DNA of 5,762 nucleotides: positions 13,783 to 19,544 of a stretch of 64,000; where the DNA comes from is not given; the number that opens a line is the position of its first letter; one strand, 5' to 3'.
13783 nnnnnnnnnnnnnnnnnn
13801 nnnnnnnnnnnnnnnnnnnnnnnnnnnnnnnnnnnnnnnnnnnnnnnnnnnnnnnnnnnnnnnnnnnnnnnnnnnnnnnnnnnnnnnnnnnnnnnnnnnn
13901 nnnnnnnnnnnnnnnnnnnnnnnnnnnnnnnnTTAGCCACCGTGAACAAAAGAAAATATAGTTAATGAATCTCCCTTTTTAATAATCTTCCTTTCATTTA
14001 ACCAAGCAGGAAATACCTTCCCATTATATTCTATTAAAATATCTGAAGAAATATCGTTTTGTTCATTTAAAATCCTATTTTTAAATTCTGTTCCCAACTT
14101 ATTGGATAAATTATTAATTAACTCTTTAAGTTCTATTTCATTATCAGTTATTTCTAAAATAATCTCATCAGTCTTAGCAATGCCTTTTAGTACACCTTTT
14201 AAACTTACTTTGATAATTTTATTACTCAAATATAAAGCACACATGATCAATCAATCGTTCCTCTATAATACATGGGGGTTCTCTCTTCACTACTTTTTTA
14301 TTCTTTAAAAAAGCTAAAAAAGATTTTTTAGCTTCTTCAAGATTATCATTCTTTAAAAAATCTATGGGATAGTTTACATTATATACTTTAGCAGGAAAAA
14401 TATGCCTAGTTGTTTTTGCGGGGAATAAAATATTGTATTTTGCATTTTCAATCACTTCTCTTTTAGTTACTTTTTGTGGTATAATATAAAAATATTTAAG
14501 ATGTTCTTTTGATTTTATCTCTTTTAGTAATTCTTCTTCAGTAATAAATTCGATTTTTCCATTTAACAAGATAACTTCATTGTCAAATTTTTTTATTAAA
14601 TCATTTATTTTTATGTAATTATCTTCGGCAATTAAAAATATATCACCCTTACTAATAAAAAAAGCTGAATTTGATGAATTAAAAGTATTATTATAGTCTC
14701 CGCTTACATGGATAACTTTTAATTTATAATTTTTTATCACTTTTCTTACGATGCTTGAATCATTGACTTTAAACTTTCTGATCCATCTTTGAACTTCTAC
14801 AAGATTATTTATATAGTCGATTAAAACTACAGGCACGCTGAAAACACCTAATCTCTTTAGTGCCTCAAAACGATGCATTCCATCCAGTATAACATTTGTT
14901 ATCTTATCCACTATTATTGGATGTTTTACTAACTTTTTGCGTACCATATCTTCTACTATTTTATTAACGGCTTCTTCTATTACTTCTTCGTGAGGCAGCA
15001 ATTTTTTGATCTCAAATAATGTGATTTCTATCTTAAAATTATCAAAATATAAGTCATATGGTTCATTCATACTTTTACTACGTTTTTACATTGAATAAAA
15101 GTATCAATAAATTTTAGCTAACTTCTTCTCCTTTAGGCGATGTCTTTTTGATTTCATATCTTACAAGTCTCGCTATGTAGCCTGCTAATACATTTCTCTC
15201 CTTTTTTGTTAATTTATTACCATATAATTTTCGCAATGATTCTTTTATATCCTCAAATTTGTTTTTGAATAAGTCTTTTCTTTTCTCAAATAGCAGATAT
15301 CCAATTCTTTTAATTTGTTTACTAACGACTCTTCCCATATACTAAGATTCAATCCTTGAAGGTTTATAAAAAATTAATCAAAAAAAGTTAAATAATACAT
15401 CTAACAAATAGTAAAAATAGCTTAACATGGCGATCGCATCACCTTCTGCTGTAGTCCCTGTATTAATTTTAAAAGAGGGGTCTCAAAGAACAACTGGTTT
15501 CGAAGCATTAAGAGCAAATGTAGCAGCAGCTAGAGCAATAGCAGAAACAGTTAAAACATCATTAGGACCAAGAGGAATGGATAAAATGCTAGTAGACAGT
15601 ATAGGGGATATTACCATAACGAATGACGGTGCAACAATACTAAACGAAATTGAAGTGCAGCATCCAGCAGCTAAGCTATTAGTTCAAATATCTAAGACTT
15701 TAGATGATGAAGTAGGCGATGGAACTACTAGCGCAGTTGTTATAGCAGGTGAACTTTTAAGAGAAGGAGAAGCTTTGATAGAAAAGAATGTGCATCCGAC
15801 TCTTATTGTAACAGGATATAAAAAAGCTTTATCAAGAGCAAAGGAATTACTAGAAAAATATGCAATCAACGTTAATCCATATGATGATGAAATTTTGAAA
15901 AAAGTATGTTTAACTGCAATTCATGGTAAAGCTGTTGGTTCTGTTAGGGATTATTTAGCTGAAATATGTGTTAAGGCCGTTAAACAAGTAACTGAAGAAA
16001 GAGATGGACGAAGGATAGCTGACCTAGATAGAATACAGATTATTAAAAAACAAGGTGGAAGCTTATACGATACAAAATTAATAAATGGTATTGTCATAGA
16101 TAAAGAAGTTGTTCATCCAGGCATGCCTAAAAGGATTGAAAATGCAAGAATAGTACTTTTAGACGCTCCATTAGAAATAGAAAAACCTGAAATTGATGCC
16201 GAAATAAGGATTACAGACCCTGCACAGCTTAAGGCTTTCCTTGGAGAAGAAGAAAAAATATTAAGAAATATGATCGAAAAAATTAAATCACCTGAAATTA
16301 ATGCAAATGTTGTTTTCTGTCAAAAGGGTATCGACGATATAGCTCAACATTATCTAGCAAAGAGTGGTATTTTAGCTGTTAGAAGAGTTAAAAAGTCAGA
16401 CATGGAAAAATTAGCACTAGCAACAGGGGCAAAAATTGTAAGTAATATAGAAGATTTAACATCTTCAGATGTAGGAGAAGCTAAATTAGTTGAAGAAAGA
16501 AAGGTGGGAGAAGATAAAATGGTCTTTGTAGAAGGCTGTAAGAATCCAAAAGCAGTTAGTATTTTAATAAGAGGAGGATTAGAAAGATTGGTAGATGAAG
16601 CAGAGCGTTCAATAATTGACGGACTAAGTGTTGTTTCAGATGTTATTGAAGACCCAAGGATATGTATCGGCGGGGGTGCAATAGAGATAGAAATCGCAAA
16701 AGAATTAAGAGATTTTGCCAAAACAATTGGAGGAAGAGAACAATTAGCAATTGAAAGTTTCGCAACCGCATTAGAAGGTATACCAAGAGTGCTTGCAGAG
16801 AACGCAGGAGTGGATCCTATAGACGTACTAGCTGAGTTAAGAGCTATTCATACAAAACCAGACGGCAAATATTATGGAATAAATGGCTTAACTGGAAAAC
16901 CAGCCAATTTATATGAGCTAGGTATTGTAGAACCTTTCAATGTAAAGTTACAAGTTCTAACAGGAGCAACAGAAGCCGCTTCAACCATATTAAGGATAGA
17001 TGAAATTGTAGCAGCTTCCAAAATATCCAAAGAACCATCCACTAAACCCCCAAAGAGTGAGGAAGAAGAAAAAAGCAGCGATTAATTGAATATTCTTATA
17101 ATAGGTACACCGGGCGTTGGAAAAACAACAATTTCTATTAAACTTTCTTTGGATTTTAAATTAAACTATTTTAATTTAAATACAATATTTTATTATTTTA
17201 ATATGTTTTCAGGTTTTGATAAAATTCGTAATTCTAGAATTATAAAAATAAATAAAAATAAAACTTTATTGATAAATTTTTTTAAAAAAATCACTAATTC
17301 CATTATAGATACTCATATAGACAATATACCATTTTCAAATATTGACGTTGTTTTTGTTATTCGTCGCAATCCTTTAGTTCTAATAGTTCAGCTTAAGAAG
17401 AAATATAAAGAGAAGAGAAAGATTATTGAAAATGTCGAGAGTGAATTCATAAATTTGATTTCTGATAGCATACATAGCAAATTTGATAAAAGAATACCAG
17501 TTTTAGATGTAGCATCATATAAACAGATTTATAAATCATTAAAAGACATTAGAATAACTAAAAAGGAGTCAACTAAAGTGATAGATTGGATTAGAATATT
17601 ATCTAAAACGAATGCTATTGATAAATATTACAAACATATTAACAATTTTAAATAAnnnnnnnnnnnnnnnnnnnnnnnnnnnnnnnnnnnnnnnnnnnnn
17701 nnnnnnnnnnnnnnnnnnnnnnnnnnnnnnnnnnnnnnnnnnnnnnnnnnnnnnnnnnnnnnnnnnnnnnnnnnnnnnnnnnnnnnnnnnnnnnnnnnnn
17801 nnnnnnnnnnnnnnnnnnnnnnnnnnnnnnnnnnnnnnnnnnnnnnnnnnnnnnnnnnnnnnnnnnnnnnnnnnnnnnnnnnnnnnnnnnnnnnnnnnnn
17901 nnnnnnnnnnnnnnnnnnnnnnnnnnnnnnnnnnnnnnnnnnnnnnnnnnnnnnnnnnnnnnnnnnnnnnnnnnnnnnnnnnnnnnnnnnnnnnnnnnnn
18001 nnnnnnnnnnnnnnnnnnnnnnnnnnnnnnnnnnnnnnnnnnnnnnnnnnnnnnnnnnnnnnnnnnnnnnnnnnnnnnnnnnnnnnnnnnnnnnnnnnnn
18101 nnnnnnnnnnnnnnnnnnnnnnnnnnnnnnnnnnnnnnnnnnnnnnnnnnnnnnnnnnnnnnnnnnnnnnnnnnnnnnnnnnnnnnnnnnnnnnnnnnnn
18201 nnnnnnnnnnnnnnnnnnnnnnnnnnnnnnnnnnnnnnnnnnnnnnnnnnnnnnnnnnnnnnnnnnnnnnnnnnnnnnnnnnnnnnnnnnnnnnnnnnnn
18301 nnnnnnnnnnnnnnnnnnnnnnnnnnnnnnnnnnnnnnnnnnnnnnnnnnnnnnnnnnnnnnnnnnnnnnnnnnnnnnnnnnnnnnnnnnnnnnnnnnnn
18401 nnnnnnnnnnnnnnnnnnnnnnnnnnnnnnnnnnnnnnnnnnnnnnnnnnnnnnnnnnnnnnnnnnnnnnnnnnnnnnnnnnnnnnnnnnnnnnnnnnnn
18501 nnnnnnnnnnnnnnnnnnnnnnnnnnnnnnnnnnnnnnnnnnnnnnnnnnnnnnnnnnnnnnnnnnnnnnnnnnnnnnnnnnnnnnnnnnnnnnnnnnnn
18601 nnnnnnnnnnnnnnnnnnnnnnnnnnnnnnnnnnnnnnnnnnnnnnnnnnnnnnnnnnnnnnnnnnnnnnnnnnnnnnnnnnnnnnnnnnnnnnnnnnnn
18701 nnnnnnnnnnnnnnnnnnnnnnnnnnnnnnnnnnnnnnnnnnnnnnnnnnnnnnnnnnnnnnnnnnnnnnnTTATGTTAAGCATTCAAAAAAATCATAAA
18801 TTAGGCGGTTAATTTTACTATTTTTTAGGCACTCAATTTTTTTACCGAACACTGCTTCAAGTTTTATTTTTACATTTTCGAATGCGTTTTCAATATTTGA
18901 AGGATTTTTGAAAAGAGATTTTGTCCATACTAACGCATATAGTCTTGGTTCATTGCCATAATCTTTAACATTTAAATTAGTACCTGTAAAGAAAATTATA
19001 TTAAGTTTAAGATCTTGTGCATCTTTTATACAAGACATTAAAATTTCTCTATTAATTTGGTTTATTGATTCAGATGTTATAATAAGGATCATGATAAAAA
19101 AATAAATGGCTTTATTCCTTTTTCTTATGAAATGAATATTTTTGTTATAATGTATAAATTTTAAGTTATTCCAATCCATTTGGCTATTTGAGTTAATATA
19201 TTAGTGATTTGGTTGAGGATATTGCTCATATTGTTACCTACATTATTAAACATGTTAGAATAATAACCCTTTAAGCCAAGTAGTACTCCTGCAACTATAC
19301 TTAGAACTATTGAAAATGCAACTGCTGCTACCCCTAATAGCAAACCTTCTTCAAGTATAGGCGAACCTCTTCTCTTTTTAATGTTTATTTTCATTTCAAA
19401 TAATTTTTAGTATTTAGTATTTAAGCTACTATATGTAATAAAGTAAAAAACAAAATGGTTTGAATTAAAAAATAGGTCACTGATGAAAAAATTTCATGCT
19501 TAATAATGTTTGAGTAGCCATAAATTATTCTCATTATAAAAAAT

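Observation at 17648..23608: Eight-gene overlapping operon: divergent TFB plus a Tad/Epd-like minimal type IV pilus module with split platform proteins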

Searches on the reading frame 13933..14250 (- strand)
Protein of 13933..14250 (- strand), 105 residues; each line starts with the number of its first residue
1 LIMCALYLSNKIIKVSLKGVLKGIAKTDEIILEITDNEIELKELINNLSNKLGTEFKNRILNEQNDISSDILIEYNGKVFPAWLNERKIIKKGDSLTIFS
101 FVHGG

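Call 58: search_protein_families(library=pfam, proteins=[window:13933-14250:-], max_evalue=0.01)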
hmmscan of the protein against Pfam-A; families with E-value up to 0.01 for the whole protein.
window:13933-14250:- (105 aa): 2 families
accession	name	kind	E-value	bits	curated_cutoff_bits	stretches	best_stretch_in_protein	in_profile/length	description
PF02597.26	ThiS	-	3.8e-06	27.8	22.5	1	35-105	18-76/76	ThiS family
PF09138.17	Urm1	-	4.1e-05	24.3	21.8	1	25-105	17-96/96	Urm1 (Ubiquitin related modifier)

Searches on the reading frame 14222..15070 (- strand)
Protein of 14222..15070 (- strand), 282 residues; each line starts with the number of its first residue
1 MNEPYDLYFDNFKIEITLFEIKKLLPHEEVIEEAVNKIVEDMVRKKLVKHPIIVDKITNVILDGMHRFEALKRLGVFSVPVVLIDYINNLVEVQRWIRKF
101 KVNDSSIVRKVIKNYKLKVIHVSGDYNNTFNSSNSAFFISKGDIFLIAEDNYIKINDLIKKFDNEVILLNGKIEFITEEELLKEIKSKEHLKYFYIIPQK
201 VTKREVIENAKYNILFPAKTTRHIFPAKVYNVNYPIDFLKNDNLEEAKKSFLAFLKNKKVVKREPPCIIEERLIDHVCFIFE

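Call 58: search_protein_families(library=pfam, proteins=[window:14222-15070:-], max_evalue=0.01)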
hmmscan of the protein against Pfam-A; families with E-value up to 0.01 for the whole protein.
window:14222-15070:- (282 aa): 1 family
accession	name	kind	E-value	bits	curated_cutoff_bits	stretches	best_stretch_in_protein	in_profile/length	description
PF02195.25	ParB_N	-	0.0004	20.8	26.3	1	13-87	5-81/95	ParB N-terminal domain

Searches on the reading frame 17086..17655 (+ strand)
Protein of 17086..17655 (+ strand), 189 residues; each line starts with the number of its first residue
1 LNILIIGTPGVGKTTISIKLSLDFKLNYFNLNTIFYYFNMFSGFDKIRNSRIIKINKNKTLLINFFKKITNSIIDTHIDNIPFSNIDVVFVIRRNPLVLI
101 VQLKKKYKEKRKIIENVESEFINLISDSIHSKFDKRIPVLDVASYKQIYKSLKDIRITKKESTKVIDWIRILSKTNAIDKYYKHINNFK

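Call 58: search_protein_families(library=pfam, proteins=[window:17086-17655:+], max_evalue=0.01)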
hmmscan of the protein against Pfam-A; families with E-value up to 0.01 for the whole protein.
window:17086-17655:+ (189 aa): 2 families
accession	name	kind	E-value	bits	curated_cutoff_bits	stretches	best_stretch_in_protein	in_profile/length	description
PF13238.12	AAA_18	-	2.1e-14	54.5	29.4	1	3-122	1-127/128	AAA domain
PF13207.12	AAA_17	-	0.0036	18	27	1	7-78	2-80/136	AAA domain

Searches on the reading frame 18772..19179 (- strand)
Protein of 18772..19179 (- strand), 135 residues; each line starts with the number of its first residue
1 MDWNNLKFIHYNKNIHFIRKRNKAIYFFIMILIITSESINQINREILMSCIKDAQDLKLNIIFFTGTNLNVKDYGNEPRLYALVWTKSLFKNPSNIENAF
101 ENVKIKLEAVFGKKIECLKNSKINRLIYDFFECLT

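Call 3: search_protein_families(library=pfam, proteins=[window:18772-19179:-], max_evalue=1)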
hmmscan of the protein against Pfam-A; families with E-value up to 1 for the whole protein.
window:18772-19179:- (135 aa): 3 families
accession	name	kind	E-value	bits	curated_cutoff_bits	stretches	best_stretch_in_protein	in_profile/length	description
PF21391.3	tyr_de_CO2_C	-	0.099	13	27.2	1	38-81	48-91/141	Tyrosine decarboxylase, C-terminal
PF03390.20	2HCT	-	0.22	10.6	26.2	1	12-51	82-119/415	2-hydroxycarboxylate transporter family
PF17254.7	DUF5321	-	0.27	11.1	27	1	19-45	41-67/160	Family of unknown function (DUF5321)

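Call 4: search_protein_families(library=ncbifam, proteins=[window:18772-19179:-], max_evalue=1)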
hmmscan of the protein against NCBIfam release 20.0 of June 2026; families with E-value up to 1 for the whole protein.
window:18772-19179:- (135 aa): 0 families

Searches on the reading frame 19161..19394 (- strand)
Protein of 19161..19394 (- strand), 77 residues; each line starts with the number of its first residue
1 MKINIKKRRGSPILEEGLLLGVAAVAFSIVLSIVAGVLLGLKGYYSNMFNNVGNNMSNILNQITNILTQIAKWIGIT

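Call 3: search_protein_families(library=pfam, proteins=[window:19161-19394:-], max_evalue=1)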
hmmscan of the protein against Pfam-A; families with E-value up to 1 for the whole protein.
window:19161-19394:- (77 aa): 3 families
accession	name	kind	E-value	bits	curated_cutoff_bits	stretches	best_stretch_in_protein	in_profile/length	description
PF04923.17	Ninjurin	-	0.014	15.7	26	1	22-76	44-97/102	Ninjurin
PF21415.2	SMK1_alpha_su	-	0.057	13.7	27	1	25-58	27-60/62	SMK1 alpha subunit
PF06103.16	DUF948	-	0.073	13.7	37.2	1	22-72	5-51/89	Bacterial protein of unknown function (DUF948)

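Call 4: search_protein_families(library=ncbifam, proteins=[window:19161-19394:-], max_evalue=1)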
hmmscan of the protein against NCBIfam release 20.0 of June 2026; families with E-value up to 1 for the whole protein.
window:19161-19394:- (77 aa): 3 families
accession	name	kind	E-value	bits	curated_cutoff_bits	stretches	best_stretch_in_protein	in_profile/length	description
NF011662.0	PRK15082.1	equivalog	0.026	13.9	484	1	19-71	101-154/303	glutathione ABC transporter permease GsiD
NF008381.0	PRK11176.1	equivalog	0.029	12.7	867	1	17-72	157-212/582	lipid A ABC transporter ATP-binding protein/permease MsbA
NF000069.1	16S_rRNA_Rmt_E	exception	0.03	13.6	525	1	5-60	197-249/273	RmtE family 16S rRNA (guanine(1405)-N(7))-methyltransferase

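Call 107: search_solved_structures(query=A5, max_evalue=10, show_alignments=3)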
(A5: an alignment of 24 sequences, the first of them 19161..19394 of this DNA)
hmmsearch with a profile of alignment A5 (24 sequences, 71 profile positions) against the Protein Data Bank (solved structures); distinct sequences matched with E-value up to 10: 17.
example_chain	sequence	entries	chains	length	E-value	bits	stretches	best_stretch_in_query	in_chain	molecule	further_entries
8a3k_UNK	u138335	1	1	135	0.0073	19.6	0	49-68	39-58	sc-apCC-4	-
7tgg_A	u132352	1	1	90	0.062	16.6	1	4-41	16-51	Geopilin domain 1 protein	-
6yp7_h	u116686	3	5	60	0.19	15.1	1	26-47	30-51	Photosystem II reaction center protein H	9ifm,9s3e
5ush_A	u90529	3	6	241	0.21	14.9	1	35-64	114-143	IMV membrane protein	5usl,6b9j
9egp_A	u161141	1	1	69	0.22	14.9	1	9-40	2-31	Geopilin domain 1 protein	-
4e9o_X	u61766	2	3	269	0.23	14.8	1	35-64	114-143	IMV membrane protein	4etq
2ksd_A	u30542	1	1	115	0.38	14.1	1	24-69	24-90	Aerobic respiration control sensor protein arcB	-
5xnl_H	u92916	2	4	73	0.4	14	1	26-47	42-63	Photosystem II reaction center protein H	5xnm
5mdx_H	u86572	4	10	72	0.63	13.4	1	26-47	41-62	Photosystem II reaction center protein H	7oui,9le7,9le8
9i4t_H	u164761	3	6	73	0.64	13.4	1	26-47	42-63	Photosystem II reaction center protein H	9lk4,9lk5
3jcu_H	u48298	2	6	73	0.65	13.3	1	26-47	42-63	Photosystem II reaction center protein H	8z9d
8rey_M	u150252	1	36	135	0.99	12.8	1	18-55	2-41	Flagellin-like protein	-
9r1n_A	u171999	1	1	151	2.4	11.5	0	49-68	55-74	sc-apCC-4-DPH-2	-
9km2_A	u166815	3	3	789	4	10.8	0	28-49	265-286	Transporter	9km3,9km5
6kos_A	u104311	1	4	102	7.2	10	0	48-70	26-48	SUWA (Super WA20)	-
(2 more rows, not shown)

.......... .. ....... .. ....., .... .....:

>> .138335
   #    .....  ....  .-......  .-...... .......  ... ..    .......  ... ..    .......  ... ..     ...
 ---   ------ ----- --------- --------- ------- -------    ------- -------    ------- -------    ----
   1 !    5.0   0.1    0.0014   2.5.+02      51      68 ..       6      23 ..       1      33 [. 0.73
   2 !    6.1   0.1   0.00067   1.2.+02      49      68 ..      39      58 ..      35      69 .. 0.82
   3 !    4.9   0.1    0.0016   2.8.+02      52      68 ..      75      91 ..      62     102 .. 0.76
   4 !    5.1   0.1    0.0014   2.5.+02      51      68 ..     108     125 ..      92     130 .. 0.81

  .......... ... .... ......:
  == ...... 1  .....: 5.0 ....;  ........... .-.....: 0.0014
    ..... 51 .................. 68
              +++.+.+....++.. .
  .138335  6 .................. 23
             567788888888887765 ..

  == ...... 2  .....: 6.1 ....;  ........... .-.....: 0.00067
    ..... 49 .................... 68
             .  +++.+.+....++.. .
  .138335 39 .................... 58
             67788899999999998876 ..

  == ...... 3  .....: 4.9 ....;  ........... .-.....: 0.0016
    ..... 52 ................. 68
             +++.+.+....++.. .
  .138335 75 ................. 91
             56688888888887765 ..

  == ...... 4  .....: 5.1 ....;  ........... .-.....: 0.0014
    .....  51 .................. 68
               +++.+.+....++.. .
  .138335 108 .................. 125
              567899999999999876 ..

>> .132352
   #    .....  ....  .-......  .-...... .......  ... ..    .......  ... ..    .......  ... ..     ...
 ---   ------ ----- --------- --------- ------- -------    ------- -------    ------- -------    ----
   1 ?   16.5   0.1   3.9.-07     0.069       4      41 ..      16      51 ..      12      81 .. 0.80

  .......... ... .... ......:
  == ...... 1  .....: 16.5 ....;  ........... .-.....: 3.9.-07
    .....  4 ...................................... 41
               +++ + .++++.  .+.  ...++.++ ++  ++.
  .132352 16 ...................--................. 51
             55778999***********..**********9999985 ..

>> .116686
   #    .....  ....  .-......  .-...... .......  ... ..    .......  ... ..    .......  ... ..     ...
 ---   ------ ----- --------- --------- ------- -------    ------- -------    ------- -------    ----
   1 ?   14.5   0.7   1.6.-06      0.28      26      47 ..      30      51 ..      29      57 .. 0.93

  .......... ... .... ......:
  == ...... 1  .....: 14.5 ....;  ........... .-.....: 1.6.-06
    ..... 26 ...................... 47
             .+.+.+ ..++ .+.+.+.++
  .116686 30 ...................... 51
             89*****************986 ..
